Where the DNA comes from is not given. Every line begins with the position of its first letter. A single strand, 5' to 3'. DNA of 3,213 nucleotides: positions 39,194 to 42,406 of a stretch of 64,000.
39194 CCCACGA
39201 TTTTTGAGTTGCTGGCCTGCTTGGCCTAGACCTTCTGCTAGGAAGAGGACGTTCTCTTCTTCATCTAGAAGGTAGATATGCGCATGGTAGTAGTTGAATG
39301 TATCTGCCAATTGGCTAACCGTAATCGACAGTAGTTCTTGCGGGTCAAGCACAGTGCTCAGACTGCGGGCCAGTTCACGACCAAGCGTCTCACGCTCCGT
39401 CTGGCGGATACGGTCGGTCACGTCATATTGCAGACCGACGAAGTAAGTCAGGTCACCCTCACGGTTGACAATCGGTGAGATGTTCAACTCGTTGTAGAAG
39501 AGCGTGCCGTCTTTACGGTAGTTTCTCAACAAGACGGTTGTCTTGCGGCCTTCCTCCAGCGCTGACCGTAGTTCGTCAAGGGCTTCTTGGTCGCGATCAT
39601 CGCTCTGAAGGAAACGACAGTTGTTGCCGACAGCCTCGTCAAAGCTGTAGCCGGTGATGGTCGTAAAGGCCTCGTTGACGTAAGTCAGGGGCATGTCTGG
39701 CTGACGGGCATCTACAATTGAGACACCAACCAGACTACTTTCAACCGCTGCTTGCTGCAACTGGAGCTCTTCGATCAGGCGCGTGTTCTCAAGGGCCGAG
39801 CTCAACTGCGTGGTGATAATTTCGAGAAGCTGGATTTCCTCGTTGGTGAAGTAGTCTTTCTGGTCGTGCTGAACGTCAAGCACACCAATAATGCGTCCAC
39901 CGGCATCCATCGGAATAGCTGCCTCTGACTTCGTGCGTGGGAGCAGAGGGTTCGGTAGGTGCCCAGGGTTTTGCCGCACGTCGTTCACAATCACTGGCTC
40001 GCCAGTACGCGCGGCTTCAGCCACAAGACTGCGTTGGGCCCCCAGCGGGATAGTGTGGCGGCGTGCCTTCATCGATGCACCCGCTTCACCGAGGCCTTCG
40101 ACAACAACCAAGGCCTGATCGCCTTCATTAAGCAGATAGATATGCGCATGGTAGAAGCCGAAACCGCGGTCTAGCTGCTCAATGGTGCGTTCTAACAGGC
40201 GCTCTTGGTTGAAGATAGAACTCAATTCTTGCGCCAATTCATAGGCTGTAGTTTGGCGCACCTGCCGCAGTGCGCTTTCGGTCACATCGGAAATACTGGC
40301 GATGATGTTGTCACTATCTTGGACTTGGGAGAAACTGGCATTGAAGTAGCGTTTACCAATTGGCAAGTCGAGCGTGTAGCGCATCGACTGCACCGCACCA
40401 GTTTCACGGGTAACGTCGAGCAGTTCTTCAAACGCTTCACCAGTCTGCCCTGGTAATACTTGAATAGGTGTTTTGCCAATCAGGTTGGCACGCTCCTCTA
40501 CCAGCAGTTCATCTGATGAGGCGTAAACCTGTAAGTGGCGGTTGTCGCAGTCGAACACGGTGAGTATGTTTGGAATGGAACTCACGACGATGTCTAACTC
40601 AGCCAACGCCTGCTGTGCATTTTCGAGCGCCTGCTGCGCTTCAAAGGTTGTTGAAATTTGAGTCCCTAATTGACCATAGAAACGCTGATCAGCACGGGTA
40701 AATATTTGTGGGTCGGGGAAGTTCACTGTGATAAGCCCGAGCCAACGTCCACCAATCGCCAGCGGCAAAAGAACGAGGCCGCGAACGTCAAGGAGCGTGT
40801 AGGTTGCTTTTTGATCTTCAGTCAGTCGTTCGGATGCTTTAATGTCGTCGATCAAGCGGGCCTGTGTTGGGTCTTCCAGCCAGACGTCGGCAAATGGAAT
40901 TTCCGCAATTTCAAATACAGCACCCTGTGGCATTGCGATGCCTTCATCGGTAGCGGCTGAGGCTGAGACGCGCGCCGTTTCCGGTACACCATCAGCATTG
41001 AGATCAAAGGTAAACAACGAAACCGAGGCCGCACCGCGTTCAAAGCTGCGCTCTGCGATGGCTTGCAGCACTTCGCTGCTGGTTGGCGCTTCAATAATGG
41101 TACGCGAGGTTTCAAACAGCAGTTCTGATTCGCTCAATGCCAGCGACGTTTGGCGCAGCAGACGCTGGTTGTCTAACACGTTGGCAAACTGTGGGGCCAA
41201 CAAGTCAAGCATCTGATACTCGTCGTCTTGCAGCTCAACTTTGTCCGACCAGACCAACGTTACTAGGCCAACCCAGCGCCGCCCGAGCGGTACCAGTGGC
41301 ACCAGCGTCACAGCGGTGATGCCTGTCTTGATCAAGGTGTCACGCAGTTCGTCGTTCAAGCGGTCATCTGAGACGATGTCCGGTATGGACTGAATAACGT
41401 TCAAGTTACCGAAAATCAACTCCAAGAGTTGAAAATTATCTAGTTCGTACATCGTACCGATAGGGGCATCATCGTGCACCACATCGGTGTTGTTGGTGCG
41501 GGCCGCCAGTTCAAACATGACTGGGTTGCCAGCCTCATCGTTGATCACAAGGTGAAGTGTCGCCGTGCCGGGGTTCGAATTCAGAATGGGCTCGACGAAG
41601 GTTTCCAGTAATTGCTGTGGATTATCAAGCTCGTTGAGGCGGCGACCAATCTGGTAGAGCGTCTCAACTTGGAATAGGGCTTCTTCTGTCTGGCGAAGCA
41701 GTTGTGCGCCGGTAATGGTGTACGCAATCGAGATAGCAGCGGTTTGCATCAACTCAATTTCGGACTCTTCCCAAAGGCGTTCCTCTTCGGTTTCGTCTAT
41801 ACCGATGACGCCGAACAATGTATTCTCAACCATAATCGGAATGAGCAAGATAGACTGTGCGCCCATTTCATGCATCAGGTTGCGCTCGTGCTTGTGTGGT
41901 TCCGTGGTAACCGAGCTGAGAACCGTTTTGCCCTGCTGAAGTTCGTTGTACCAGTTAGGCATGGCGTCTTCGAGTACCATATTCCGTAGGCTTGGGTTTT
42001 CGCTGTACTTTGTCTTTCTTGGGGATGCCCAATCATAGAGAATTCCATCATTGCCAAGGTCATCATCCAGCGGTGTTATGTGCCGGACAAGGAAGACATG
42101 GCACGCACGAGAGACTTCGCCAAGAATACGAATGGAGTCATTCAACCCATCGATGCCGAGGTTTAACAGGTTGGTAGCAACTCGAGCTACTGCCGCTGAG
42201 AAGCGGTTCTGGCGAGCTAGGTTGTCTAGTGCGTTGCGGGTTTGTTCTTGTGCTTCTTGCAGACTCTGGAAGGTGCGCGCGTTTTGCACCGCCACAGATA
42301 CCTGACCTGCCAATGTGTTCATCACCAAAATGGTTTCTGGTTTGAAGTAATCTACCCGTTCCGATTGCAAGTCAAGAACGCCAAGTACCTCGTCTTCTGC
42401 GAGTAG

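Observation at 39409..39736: Canonical LOV blue-light module embedded mid-chain in a 2486-aa multi-GAF kinase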

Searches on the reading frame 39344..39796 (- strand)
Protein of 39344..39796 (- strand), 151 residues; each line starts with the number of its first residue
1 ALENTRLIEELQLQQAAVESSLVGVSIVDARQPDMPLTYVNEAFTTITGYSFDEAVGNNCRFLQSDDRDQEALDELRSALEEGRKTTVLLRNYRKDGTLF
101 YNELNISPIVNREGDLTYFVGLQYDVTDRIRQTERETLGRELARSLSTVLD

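Call 8: search_solved_structures(query=window:39356-39778:-, show_alignments=5, max_evalue=1e-10)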
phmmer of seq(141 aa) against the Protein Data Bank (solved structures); distinct sequences matched with E-value up to 1e-10: 129 (the best 60 are shown).
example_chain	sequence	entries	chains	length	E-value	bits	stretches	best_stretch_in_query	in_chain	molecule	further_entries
9vf7_A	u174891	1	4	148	7.4e-33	116.2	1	9-125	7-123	histidine kinase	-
7r5n_A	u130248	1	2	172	6e-32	113.2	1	7-130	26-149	Sensory box protein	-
7yx0_A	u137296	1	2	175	1.1e-31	112.3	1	6-129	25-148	Putative regulatory protein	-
5luv_A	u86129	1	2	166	2.8e-31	111.1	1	5-133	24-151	Putative PAS/PAC sensor protein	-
8c05_A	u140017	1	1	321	4.7e-31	110.3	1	5-124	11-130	Sensor domain-containing diguanylate cyclase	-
29lw_A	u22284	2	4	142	9.4e-31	109.4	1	5-130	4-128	Sensory box protein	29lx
7r4s_A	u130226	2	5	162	1e-30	109.2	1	5-130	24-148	Sensory box protein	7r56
3sw1_A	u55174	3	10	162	1.4e-30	108.8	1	5-130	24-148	Sensory box protein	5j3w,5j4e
8a33_A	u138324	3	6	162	1.4e-30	108.8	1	5-130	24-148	Sensory box protein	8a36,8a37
7a6p_A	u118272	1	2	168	1.5e-30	108.7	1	6-130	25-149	Putative Sensory box protein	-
6gg9_A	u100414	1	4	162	1.9e-30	108.4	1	5-130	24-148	Sensory box protein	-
6hmj_A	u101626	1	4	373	3.1e-30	107.7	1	10-128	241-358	Putative PAS/PAC sensor protein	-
9vf8_A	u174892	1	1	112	4.3e-30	107.2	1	17-122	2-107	histidine kinase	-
8a3u_A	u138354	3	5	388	1.1e-29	106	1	6-128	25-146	Putative Sensory box protein,Sensor protein FixL | Putative Sensory box protein,Putative Sensory box protein,Sensor protein FixL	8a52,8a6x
4gcz_A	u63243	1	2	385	1.2e-29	105.8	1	5-128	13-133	Blue-light photoreceptor, Sensor protein fixL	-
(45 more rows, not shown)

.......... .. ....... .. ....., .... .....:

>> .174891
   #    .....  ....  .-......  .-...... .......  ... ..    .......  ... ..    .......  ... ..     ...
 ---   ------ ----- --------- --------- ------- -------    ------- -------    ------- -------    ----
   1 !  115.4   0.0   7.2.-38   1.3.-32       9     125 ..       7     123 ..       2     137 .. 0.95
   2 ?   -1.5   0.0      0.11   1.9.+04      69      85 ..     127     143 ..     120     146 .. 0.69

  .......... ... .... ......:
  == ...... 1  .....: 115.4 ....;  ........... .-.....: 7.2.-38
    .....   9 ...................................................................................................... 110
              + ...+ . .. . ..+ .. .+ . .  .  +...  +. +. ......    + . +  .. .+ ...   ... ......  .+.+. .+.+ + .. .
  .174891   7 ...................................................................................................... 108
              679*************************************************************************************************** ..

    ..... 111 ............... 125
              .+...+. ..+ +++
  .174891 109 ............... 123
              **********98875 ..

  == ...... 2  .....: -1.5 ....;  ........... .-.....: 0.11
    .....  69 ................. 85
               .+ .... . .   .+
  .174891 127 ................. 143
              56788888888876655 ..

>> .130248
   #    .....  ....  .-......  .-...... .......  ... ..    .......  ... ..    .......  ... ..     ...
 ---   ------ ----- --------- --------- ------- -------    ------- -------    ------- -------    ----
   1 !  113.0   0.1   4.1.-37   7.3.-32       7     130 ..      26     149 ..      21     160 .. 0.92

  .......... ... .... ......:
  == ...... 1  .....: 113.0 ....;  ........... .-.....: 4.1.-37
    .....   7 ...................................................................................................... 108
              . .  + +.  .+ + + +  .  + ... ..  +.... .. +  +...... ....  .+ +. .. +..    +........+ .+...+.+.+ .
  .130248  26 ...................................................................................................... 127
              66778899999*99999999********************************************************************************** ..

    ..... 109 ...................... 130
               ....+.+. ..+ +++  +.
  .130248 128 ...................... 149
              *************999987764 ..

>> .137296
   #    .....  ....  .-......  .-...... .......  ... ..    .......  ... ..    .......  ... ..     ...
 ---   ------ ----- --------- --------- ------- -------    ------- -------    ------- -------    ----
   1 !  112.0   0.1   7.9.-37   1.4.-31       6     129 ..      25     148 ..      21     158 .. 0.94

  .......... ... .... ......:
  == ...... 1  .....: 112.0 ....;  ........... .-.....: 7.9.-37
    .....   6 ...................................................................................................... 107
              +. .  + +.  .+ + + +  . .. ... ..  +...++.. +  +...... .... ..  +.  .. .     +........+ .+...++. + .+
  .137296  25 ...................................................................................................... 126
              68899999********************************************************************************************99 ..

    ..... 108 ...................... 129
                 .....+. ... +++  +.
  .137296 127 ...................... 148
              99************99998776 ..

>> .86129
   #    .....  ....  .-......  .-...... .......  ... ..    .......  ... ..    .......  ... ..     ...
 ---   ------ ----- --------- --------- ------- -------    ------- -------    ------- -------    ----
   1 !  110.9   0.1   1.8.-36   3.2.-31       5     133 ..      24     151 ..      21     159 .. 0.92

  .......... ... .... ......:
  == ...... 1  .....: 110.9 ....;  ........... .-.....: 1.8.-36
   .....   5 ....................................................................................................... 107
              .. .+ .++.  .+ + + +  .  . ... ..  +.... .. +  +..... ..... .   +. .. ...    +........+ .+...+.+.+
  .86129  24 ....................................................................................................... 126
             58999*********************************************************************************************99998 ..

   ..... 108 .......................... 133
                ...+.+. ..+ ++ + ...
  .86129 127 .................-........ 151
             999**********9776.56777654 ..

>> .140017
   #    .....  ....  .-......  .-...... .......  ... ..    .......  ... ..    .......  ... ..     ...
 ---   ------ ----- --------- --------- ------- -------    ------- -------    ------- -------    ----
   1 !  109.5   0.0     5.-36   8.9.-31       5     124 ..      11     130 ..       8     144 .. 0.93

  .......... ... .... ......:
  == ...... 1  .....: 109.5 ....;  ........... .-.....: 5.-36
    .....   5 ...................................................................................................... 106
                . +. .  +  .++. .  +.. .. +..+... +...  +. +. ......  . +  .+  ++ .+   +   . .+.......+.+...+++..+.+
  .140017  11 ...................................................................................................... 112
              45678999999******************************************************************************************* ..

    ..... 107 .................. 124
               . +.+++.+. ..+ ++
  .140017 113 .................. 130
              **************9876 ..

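Call 18: find_homologous_proteins(query=window:39344-39796:-, max_evalue=1e-20)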
Query seq(151 aa) (151 aa): 231 proteins with E <= 1e-20 among 355 candidates; the best 120 are listed.
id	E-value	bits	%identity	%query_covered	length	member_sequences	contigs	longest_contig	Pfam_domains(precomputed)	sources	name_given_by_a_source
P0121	4.8e-41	158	54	89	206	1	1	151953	PF08447.19,PF13426.14,PF08448.17,PF00512.32,PF00989.32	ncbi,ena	-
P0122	3.3e-39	152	56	88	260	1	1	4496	PF08447.19,PF13426.14,PF08448.17,PF00512.32,PF00989.32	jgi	-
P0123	4.8e-39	151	58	83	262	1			PF08447.19,PF13426.14,PF13188.14,PF07730.20,PF08448.17,PF00989.32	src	-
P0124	3.1e-37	145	53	85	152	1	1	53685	PF08447.19,PF13426.14,PF13188.14,PF08448.17,PF00989.32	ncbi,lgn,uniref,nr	ncbi:PAS domain-containing protein [Rhabdochromatium marinum]|uniref:PAS domain-containing protein n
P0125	4.1e-37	145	57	82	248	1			PF08447.19,PF13426.14,PF13188.14,PF07730.20,PF08448.17,PF00989.32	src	-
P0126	8.4e-37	144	56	83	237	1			PF08447.19,PF13426.14,PF07730.20,PF08448.17,PF00989.32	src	-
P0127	1.7e-36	143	55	87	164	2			PF08447.19,PF13426.14,PF08448.17,PF00989.32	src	-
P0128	2.4e-36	142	57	74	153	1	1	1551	PF08447.19,PF13426.14,PF13188.14,PF08448.17,PF00989.32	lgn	-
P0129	2.7e-36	142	52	75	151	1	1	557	PF08447.19,PF13426.14,PF13188.14,PF08448.17,PF00989.32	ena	-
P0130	3.0e-36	142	53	84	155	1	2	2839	PF08447.19,PF13426.14,PF13188.14,PF08448.17,PF00989.32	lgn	-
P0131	3.9e-36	142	56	77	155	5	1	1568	PF08447.19,PF13426.14,PF13188.14,PF08448.17,PF00989.32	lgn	-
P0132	4.0e-36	142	49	89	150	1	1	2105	PF08447.19,PF13426.14,PF13188.14,PF08448.17,PF00989.32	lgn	-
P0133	4.0e-36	142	53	85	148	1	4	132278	PF08447.19,PF13426.14,PF13188.14,PF08448.17,PF00989.32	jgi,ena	jgi:PAS domain S-box-containing protein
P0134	4.5e-36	141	53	84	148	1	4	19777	PF08447.19,PF13426.14,PF13188.14,PF08448.17,PF00989.32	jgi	jgi:PAS domain S-box-containing protein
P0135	5.1e-36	141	53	85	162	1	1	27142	PF08447.19,PF13426.14,PF13188.14,PF08448.17,PF00989.32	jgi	jgi:PAS domain S-box-containing protein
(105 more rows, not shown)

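Call 64: predict_structure(alignment_id=A3)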
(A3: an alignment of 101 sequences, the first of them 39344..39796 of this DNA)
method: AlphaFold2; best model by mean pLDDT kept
length: 151 residues; sequences in the alignment: 101
mean_pLDDT: 90.4   pTM: 0.79
mean pLDDT of the five models: 90.4, 89.8, 89.4, 89.3, 88.7
residues with pLDDT >= 90: 110; 70-90: 33; 50-70: 8; < 50: 0
segments of 3 or more residues with pLDDT < 50: none
pLDDT, mean of each block of 10 residues (from residue 1): 85 93 96 94 95 89 70 93 96 92 97 97 95 86 82 62
secondary structure, 60 per line:
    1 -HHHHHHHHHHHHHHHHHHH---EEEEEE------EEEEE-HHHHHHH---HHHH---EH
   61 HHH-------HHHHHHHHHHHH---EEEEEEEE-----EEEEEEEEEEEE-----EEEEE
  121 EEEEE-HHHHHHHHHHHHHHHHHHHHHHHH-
elements in order: H2-20 E24-29 E36-40 H42-48 H52-55 H60-63 H71-82 E86-93 E99-110 E116-125 H127-150

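Call 66: fold_search(model_id=the predicted structure, library=pdb)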
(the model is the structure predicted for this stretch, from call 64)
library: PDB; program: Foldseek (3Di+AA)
matches with E <= 10: 1405; with E <= 0.001: 590
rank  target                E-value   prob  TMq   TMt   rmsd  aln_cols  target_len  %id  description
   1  9vf7_D                4.0e-15  1.00  0.85  0.93   1.3       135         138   44  Structure of Meiothermus ruber Mrub_1259 LOV domain with N- and C-terminal alpha helices (MrLOVe) (released 2025-06-25)
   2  9vf7_A                1.5e-14  1.00  0.86  0.92   1.5       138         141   43  Structure of Meiothermus ruber Mrub_1259 LOV domain with N- and C-terminal alpha helices (MrLOVe) (released 2025-06-25)
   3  9vf7_C                1.9e-14  1.00  0.84  0.92   1.3       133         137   44  Structure of Meiothermus ruber Mrub_1259 LOV domain with N- and C-terminal alpha helices (MrLOVe) (released 2025-06-25)
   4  9vf7_B                2.3e-14  1.00  0.85  0.91   1.3       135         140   44  Structure of Meiothermus ruber Mrub_1259 LOV domain with N- and C-terminal alpha helices (MrLOVe) (released 2025-06-25)
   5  7a6p_A                5.6e-14  1.00  0.83  0.84   2.6       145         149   41  Structural determinants underlying the adduct lifetime in a short LOV protein PpSB2-LOV (released 2021-03-10)
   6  7r5n_B                7.9e-14  1.00  0.85  0.85   1.8       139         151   42  Crystal structure of the full-length short LOV protein PF5-LOV from Pseudomonas fluorescens (dark state) (released 2023-08-23)
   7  7yx0_A                8.3e-14  1.00  0.78  0.72   3.2       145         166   41  Crystal structure of the full-length short LOV protein SBW25-LOV from Pseudomonas fluorescens (light state) (released 2023-05-24)
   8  7a6p_B                9.9e-14  1.00  0.86  0.87   2.0       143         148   40  Structural determinants underlying the adduct lifetime in a short LOV protein PpSB2-LOV (released 2021-03-10)
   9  7r5n_A                1.0e-13  1.00  0.84  0.85   1.8       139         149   42  Crystal structure of the full-length short LOV protein PF5-LOV from Pseudomonas fluorescens (dark state) (released 2023-08-23)
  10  8a3u                  3.2e-13  1.00  0.81  0.35   2.1       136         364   42  Crystal structure of a chimeric LOV-Histidine kinase SB2F1 (symmetrical variant, trigonal form with short c-axis) (released 2023-12-20)
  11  6gg9_C                3.2e-13  1.00  0.75  0.84   2.8       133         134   47  Crystal structures of a short blue light photoreceptor protein PpSB1-LOV mutant (dark state) - R61H/R66I (released 2018-07-25)
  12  8a33                  3.2e-13  1.00  0.74  0.84   3.1       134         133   47  Crystal structure of PpSB1-LOV-K117E mutant (light state) (released 2023-07-05)
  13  7yx0_C                4.5e-13  1.00  0.80  0.81   2.5       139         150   43  Crystal structure of the full-length short LOV protein SBW25-LOV from Pseudomonas fluorescens (light state) (released 2023-05-24)
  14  6hmj_D                5.3e-13  1.00  0.77  0.34   2.2       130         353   39  Structure of an RNA-binding Light-Oxygen-Voltage Receptor (released 2019-08-28)
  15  8a7f_A                5.6e-13  1.00  0.81  0.35   2.1       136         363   42  Crystal structure of a chimeric LOV-Histidine kinase SB2F1-I66R mutant (asymmetrical variant, trigonal form with long  (released 2024-01-10)
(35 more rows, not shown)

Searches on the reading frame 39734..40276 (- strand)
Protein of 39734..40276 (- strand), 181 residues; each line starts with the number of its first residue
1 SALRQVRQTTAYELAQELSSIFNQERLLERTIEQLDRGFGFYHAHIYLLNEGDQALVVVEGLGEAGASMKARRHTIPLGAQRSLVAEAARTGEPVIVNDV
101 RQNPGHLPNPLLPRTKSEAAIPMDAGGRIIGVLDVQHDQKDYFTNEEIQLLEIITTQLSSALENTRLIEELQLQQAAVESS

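Call 10: search_protein_families(library=pfam, proteins=[window:39734-40276:-], max_evalue=0.1)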
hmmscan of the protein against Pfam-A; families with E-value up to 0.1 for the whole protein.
window:39734-40276:- (181 aa): 5 families
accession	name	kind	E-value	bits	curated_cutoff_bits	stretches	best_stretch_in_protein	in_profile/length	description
PF13185.12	GAF_2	-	4.9e-22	79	28.6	1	25-163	5-136/136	GAF domain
PF01590.32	GAF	-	1.1e-15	58.8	22.4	1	25-162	3-133/133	GAF domain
PF13492.12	GAF_3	-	5.8e-12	46.6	27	1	24-164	2-129/129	GAF domain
PF11849.14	DUF3369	-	0.035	14.8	27.2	0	141-171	138-168/168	Domain of unknown function (DUF3369)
PF12282.15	GAF_PdtaS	-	0.055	13.8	23.7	1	80-147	76-136/145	Histidine kinase PdtaS, GAF domain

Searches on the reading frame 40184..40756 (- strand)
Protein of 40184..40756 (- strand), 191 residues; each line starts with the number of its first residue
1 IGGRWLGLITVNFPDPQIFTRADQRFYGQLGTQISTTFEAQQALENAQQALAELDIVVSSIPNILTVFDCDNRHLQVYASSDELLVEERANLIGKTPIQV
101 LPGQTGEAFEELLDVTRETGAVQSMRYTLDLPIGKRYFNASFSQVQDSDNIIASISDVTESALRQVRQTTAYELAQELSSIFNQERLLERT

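Call 10: search_protein_families(library=pfam, proteins=[window:40184-40756:-], max_evalue=0.1)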
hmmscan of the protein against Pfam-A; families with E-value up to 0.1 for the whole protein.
window:40184-40756:- (191 aa): 2 families
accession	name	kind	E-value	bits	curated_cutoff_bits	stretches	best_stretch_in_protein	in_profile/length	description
PF08448.16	PAS_4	-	1.3e-06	29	23.1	1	59-161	2-108/110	PAS fold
PF13769.11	Virulence_fact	-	0.078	13.8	25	0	137-187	26-77/81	Virulence factor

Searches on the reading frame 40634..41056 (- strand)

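Call 10: search_protein_families(library=pfam, proteins=[window:40634-41056:-], max_evalue=0.1)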
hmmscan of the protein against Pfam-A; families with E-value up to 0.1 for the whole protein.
window:40634-41056:- (141 aa): 3 families
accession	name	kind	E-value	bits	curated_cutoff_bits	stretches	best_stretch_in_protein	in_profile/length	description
PF13492.12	GAF_3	-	4.8e-05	24.2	27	1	75-137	64-126/129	GAF domain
PF13185.12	GAF_2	-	0.00012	22.8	28.6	1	31-137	36-134/136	GAF domain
PF01590.32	GAF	-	0.00032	21.7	22.4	1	10-136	20-131/133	GAF domain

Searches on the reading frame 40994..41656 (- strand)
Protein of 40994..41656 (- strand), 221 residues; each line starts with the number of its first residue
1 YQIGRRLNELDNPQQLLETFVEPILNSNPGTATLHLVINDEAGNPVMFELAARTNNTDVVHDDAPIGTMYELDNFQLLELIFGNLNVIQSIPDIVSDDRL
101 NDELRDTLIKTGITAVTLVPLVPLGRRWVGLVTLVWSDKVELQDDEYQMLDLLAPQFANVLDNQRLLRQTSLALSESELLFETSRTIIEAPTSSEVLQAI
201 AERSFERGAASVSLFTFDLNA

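Call 10: search_protein_families(library=pfam, proteins=[window:40994-41656:-], max_evalue=0.1)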
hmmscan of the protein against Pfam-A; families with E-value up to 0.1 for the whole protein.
window:40994-41656:- (221 aa): 3 families
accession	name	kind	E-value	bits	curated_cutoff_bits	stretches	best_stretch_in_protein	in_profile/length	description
PF01590.32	GAF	-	0.0028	18.6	22.4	1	90-160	66-132/133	GAF domain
PF13185.12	GAF_2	-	0.048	14.3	28.6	1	102-162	79-136/136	GAF domain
PF13492.12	GAF_3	-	0.09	13.6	27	0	115-163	82-129/129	GAF domain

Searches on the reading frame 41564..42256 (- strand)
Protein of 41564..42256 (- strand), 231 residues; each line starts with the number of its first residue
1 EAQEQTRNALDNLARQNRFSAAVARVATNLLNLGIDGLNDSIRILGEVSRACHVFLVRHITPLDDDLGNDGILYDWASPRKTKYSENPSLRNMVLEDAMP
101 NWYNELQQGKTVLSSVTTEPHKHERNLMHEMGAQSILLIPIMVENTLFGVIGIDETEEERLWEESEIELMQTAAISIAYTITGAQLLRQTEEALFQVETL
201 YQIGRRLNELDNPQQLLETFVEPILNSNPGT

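Call 10: search_protein_families(library=pfam, proteins=[window:41564-42256:-], max_evalue=0.1)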
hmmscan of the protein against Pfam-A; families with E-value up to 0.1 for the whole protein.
window:41564-42256:- (231 aa): 5 families
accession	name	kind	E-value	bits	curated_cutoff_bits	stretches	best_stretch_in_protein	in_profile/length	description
PF01590.32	GAF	-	4.3e-10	40.7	22.4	1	47-180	15-132/133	GAF domain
PF13492.12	GAF_3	-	4.4e-06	27.6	27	1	102-179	56-125/129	GAF domain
PF13185.12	GAF_2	-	1.3e-05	25.9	28.6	1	75-178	36-132/136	GAF domain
PF22827.1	GldL_N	-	0.0088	16.6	24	1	127-165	17-55/62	GldL N-terminal domain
PF15714.11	SpoVT_C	-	0.051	14.1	27.5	1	128-174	72-120/128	Stage V sporulation protein T C-terminal, transcription factor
